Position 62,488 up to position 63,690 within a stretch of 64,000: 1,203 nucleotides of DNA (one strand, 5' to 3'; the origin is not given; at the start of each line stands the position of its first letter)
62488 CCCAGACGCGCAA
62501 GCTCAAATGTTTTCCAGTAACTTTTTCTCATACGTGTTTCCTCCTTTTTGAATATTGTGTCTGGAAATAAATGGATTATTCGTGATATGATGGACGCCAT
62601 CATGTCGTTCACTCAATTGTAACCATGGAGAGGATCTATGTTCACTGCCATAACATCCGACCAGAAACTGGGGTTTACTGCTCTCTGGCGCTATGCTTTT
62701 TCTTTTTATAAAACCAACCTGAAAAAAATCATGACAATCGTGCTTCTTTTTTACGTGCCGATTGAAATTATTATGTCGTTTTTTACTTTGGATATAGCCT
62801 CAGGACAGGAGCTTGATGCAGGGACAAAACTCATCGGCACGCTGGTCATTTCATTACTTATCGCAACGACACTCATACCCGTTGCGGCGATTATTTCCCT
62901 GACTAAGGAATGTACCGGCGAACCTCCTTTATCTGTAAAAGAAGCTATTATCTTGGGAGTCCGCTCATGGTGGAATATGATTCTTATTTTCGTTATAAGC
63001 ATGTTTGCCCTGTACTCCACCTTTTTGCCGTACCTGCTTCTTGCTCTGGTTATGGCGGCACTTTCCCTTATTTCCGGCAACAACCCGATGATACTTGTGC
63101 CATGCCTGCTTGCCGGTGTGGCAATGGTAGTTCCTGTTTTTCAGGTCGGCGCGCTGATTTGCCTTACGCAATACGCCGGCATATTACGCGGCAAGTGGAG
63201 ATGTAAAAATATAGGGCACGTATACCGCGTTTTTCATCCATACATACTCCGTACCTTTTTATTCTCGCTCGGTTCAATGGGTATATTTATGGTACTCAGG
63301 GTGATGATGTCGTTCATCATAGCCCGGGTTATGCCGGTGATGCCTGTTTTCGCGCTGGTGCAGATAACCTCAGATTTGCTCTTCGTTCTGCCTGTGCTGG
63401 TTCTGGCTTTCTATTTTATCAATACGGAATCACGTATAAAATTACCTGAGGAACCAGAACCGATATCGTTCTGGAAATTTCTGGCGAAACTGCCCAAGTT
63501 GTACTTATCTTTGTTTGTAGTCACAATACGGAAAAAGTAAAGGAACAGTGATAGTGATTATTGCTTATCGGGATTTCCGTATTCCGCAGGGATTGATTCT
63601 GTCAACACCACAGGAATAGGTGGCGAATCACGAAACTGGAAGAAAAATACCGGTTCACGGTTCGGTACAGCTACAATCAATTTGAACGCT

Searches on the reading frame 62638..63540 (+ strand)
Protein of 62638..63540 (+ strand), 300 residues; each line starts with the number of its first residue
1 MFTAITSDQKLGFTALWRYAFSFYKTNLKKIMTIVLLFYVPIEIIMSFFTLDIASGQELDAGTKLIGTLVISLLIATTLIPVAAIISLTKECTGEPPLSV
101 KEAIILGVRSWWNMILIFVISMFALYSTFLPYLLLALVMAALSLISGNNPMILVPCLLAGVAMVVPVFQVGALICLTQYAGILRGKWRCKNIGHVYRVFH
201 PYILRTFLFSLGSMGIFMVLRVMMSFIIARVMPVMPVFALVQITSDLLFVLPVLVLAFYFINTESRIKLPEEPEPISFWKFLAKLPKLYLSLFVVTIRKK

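Call 27: find_encoding_contigs(protein=window:62638-63540:+, flank=10000, max_places=4)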
Protein window:62638-63540:+ (300 aa): 3 contigs read that carry it; 2 places shown.
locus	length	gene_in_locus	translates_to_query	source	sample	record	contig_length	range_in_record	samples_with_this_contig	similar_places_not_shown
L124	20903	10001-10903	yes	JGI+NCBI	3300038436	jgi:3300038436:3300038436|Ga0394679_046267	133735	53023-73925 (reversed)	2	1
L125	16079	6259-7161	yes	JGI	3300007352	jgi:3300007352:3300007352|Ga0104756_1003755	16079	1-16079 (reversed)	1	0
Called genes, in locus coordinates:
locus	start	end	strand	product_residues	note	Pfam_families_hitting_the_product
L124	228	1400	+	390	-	PF04773:FecR (faint)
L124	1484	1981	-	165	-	-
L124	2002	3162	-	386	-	PF00478:IMPDH, PF01070:FMN_dh, PF05690:ThiG (faint), PF03060:NMO (weak)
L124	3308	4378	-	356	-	PF13439:Glyco_transf_4, PF13579:Glyco_trans_4_4, PF20706:GT4-conflict (weak), PF00534:Glycos_transf_1, PF13692:Glyco_trans_1_4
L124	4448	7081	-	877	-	PF06165:GH94_b-supersand, PF17167:Glyco_hydro_94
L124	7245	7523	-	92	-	-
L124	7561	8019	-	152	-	PF01161:PBP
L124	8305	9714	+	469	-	PF02310:B12-binding, PF04055:Radical_SAM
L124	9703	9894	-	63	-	-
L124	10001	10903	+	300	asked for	-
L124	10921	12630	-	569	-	-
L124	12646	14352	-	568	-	-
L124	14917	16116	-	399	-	PF05150:Legionella_OMP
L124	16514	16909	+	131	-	PF04246:RseC_MucC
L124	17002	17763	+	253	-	-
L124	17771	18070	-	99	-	PF13499:EF-hand_7 (faint), PF13202:EF-hand_5 (faint)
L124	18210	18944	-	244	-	PF21948:LplA-B_cat, PF03099:BPL_LplA_LipB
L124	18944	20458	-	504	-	PF02347:GDC-P, PF00266:Aminotran_5, PF21478:GcvP2_C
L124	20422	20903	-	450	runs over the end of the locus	PF02347:GDC-P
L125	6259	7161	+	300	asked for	-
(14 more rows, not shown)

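Call 46: search_protein_families(library=pfam, proteins=[L124:12646-14352:-], max_evalue=0.01)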
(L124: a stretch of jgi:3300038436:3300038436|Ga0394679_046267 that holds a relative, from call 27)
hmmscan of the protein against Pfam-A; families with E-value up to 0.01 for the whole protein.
L124:12646-14352:- (568 aa): 0 families
